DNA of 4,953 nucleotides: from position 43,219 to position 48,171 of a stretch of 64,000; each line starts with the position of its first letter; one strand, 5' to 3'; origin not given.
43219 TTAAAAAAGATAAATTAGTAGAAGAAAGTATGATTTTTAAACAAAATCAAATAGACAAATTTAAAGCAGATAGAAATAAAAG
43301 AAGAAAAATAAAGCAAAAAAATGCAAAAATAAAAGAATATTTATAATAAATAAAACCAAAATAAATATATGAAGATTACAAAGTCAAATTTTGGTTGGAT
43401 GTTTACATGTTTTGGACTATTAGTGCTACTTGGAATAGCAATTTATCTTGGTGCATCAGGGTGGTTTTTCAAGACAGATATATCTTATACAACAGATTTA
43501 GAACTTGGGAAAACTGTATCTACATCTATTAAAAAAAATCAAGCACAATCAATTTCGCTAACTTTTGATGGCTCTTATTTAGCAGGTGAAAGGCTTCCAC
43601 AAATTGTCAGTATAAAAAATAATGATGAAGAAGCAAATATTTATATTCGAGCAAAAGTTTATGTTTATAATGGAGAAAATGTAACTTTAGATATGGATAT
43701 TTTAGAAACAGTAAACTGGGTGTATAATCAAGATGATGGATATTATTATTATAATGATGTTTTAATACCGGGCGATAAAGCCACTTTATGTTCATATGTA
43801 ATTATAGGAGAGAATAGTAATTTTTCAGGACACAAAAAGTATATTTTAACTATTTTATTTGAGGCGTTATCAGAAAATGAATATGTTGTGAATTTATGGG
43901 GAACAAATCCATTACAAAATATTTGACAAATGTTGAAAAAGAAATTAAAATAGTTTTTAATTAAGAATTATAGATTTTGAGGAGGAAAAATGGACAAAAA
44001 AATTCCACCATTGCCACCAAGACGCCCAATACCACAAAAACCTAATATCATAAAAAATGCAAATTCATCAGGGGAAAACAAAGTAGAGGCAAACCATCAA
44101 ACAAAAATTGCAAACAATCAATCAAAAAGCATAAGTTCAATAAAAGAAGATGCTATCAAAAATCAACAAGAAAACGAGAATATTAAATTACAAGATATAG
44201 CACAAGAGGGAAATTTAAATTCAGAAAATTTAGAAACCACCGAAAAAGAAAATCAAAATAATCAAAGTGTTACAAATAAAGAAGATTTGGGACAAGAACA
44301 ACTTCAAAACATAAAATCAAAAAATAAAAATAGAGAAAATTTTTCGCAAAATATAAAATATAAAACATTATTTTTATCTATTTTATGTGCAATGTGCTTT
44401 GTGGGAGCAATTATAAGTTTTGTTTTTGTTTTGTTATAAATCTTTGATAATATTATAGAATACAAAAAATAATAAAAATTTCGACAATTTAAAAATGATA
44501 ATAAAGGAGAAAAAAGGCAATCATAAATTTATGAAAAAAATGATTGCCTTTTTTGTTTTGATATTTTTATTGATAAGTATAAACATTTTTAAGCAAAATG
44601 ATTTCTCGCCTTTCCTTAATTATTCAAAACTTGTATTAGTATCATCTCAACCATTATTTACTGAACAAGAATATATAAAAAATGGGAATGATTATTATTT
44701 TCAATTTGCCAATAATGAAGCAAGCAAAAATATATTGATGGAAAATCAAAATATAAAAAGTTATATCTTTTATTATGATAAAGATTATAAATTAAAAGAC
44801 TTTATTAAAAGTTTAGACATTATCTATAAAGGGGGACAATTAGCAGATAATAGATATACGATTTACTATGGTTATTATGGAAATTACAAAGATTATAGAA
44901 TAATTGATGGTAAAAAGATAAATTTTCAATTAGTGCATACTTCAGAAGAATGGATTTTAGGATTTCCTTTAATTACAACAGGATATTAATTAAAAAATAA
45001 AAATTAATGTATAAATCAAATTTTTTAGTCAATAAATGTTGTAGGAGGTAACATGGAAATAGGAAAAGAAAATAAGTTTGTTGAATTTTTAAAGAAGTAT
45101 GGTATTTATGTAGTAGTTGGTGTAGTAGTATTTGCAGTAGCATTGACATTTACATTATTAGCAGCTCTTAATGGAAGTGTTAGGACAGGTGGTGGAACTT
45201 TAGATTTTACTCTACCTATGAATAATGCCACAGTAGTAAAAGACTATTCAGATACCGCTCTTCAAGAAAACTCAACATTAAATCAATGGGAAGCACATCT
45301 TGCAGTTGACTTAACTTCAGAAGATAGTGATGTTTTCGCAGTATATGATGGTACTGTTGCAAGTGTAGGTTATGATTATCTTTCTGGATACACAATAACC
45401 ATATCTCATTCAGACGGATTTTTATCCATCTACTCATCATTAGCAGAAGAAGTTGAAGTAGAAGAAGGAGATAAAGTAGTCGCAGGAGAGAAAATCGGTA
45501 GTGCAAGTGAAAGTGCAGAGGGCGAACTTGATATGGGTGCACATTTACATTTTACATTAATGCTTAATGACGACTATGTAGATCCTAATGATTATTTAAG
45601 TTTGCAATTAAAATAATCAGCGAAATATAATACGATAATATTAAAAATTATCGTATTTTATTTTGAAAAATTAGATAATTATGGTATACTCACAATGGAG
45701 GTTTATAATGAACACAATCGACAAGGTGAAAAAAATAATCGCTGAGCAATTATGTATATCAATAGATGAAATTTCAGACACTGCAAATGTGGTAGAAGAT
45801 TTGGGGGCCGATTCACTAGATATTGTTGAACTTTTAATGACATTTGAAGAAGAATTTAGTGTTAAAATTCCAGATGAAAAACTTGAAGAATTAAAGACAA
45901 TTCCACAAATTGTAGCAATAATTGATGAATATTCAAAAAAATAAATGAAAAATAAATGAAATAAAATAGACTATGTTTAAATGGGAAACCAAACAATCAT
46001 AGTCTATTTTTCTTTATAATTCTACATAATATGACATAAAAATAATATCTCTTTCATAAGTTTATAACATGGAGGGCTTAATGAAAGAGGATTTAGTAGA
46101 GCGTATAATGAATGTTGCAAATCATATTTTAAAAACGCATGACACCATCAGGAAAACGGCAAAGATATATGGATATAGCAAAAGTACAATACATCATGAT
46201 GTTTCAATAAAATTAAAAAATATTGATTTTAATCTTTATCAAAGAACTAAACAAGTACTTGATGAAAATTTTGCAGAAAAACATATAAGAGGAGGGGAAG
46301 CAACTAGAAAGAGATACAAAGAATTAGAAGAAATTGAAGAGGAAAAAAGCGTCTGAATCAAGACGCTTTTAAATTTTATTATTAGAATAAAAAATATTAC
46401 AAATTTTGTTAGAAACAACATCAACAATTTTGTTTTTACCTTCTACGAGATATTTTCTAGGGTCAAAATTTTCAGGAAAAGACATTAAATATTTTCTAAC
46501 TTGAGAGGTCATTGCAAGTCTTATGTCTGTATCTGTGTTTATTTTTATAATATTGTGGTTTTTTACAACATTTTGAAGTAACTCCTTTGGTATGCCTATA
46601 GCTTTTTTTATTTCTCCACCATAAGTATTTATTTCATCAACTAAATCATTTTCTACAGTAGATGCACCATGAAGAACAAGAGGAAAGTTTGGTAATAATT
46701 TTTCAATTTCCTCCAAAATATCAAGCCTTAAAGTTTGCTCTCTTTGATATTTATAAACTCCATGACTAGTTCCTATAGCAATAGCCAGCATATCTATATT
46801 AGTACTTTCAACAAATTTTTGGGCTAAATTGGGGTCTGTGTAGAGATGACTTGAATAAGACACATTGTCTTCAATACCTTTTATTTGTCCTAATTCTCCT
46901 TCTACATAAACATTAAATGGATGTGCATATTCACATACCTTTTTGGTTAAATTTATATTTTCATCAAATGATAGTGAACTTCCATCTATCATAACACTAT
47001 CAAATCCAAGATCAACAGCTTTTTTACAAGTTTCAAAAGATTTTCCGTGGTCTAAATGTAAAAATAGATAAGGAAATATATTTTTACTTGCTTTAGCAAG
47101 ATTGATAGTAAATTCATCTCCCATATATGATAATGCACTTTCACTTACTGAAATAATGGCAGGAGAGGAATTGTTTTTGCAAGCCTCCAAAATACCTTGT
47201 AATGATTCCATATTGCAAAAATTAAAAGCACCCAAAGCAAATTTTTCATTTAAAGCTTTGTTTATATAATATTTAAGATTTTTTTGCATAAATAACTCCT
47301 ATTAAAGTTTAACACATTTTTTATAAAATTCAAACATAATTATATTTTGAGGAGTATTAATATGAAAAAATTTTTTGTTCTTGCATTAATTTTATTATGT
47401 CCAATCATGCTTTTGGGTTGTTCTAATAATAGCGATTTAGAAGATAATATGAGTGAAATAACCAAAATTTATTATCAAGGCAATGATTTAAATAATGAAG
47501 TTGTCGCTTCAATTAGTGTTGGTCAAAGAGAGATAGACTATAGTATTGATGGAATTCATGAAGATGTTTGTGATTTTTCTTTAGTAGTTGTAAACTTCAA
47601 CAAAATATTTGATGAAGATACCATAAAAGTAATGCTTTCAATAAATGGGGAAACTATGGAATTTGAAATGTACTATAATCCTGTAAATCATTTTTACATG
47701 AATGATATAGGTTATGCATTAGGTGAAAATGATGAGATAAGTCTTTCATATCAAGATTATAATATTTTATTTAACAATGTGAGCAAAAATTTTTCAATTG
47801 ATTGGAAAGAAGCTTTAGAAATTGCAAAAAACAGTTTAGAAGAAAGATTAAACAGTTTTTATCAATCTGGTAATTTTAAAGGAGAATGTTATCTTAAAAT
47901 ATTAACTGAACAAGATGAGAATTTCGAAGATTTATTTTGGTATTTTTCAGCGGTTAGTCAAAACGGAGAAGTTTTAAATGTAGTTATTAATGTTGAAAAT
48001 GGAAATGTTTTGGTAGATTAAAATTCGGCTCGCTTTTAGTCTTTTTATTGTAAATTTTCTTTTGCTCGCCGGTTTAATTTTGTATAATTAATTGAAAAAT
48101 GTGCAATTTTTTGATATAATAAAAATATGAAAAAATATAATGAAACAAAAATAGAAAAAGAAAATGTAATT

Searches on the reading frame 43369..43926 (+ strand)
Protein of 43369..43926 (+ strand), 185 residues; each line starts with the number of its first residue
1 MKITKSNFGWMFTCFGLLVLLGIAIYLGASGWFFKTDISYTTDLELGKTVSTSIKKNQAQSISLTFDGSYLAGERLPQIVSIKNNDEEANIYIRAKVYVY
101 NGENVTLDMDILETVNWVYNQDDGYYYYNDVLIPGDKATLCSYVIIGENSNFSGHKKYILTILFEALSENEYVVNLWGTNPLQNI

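Call 8: search_protein_families(library=pfam, proteins=[window:43369-43926:+], max_evalue=0.01)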
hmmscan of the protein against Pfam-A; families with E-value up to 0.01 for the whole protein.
window:43369-43926:+ (185 aa): 0 families

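Call 26: search_protein_families(library=ncbifam, proteins=[window:43369-43926:+], max_evalue=0.01)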
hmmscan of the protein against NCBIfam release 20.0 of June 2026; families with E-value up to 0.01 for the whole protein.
window:43369-43926:+ (185 aa): 1 family
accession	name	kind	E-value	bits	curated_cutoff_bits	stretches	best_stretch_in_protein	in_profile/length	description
TIGR04090.1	exp_by_SipW_IV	subfamily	0.0054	16.5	60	1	85-146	104-166/241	BsaA family SipW-dependent biofilm matrix protein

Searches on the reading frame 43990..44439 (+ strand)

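Call 8: search_protein_families(library=pfam, proteins=[window:43990-44439:+], max_evalue=0.01)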
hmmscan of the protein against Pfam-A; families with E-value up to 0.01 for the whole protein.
window:43990-44439:+ (149 aa): 0 families

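Call 26: search_protein_families(library=ncbifam, proteins=[window:43990-44439:+], max_evalue=0.01)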
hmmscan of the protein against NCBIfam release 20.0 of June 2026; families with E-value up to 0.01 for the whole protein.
window:43990-44439:+ (149 aa): 1 family
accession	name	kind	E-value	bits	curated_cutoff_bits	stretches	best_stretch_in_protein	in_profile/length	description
TIGR00437.1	feoB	equivalog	0.0073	15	315.65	1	30-147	154-270/594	ferrous iron transport protein B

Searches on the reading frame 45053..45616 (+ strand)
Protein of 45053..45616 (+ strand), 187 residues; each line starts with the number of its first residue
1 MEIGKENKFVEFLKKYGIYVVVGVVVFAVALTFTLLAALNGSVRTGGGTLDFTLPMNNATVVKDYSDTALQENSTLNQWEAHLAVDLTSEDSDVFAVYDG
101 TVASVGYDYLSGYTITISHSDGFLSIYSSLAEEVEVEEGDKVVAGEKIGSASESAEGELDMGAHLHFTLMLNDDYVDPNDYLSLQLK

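Call 8: search_protein_families(library=pfam, proteins=[window:45053-45616:+], max_evalue=0.01)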
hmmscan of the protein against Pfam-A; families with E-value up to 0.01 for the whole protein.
window:45053-45616:+ (187 aa): 1 family
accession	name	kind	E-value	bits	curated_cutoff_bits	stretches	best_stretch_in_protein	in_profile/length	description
PF01551.29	Peptidase_M23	-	1.2e-18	67.6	28.7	1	82-178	3-96/96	Peptidase family M23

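Call 26: search_protein_families(library=ncbifam, proteins=[window:45053-45616:+], max_evalue=0.01)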
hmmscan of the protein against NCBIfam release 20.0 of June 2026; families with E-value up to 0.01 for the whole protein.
window:45053-45616:+ (187 aa): 10 families
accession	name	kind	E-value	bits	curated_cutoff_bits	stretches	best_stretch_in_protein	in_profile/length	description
NF053738.1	S2SprSpoIIQBc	equivalog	9.2e-19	68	250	1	77-185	117-226/232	stage II sporulation protein SpoIIQ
NF052530.1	Heli_ShapePgp3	exception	6.8e-14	51.6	300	1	51-183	140-265/270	peptidoglycan metallopeptidase Pgp3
NF052336.1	PdgHdaseHSB100310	equivalog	1e-10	41.5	500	1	49-176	32-148/316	peptidoglycan hydrolase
NF052529.1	PG_M23_Pgp6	exception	1.1e-10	40.8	600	1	53-182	305-432/452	peptidoglycan metallopeptidase Pgp6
NF008652.0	PRK11649.1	equivalog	3.8e-08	32.5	341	1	81-178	312-406/439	murein DD-endopeptidase MepM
NF040883.1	amid_act_ActS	equivalog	4.4e-07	29.4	375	1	91-185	146-236/242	amidase activator ActS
NF047755.1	LIC_10271_M23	exception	5.6e-07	29.5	180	1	89-153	125-188/207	LIC_10271 family cell wall hydrolase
NF053824.1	PdgNdpepShyC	equivalog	2.7e-06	26.5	700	1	81-172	295-383/429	peptidoglycan DD-endopeptidase ShyC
NF008123.1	PRK10871.1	equivalog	0.0016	17.9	311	1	90-182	274-362/365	murein hydrolase activator NlpD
NF008644.1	PRK11637.1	equivalog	0.0066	15.5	270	1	88-155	293-359/385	murein hydrolase activator EnvC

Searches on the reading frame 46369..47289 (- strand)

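Call 26: search_protein_families(library=ncbifam, proteins=[window:46369-47289:-], max_evalue=0.01)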
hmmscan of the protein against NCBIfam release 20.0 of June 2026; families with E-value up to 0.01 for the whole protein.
window:46369-47289:- (306 aa): 20 families
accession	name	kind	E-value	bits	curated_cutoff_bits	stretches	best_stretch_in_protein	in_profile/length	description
NF005481.0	PRK07084.1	equivalog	1e-104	350.2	511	1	4-306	14-324/324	class II fructose-bisphosphate aldolase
TIGR01859.1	fruc_bis_ald_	equivalog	7.7e-91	304.7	343.05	1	6-306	5-282/282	class II fructose-1,6-bisphosphate aldolase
TIGR00167.1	cbbA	subfamily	2.8e-80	269.8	215.6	1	2-304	3-288/290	ketose-bisphosphate aldolase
NF004493.0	PRK05835.1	equivalog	5e-77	259.1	558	1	9-306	9-307/307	class II fructose-bisphosphate aldolase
NF009497.0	PRK12857.1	equivalog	3.4e-72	243.1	423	2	9-218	10-219/284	class II fructose-1,6-bisphosphate aldolase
NF006626.0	PRK09195.1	subfamily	3.8e-71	239.5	384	2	8-219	9-220/284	tagatose-bisphosphate aldolase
NF009374.0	PRK12737.1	subfamily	2.4e-70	236.8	383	2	7-220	8-221/284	tagatose-bisphosphate aldolase subunit GatY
TIGR01521.1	FruBisAldo_II_B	equivalog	4.6e-68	229.9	496.35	1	6-295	5-317/347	class II fructose-bisphosphate aldolase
TIGR01858.1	tag_bisphos_ald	equivalog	2.2e-67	227.2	443.55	2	6-219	5-218/282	tagatose bisphosphate family class II aldolase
NF006042.0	PRK08185.1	subfamily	1e-65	221.9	405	1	3-305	3-283/287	hypothetical protein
NF005943.0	PRK07998.1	equivalog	3.6e-61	207.1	364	2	4-223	5-221/283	class II aldolase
NF005823.0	PRK07709.1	equivalog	1.8e-59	201.9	545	2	5-217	6-219/285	class II fructose-bisphosphate aldolase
NF006376.0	PRK08610.1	equivalog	3.8e-59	200.8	527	1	6-303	7-283/286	class II fructose-bisphosphate aldolase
NF009375.0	PRK12738.1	equivalog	1.4e-52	178.7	542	2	6-218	7-219/286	tagatose-bisphosphate aldolase subunit KbaY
NF005288.0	PRK06806.1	equivalog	2.9e-52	177.6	396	1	5-251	6-247/281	class II fructose-bisphosphate aldolase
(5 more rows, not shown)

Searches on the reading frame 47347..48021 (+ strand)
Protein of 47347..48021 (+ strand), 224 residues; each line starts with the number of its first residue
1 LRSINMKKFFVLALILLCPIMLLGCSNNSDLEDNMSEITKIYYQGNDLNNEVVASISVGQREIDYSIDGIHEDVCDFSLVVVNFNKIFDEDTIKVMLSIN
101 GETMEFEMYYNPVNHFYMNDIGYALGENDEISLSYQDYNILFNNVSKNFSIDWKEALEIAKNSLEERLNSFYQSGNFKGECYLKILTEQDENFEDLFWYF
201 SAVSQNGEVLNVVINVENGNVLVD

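Call 26: search_protein_families(library=ncbifam, proteins=[window:47347-48021:+], max_evalue=0.01)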
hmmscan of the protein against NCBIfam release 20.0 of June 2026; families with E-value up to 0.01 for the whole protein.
window:47347-48021:+ (224 aa): 1 family
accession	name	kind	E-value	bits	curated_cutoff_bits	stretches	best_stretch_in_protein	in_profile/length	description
NF011925.1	PRK15396.1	subfamily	0.0081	16.4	108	0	10-55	6-51/78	major outer membrane lipoprotein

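Call 28: search_protein_families(library=pfam, proteins=[window:47347-48021:+], max_evalue=0.001)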
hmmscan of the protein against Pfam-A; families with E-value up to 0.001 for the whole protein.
window:47347-48021:+ (224 aa): 0 families
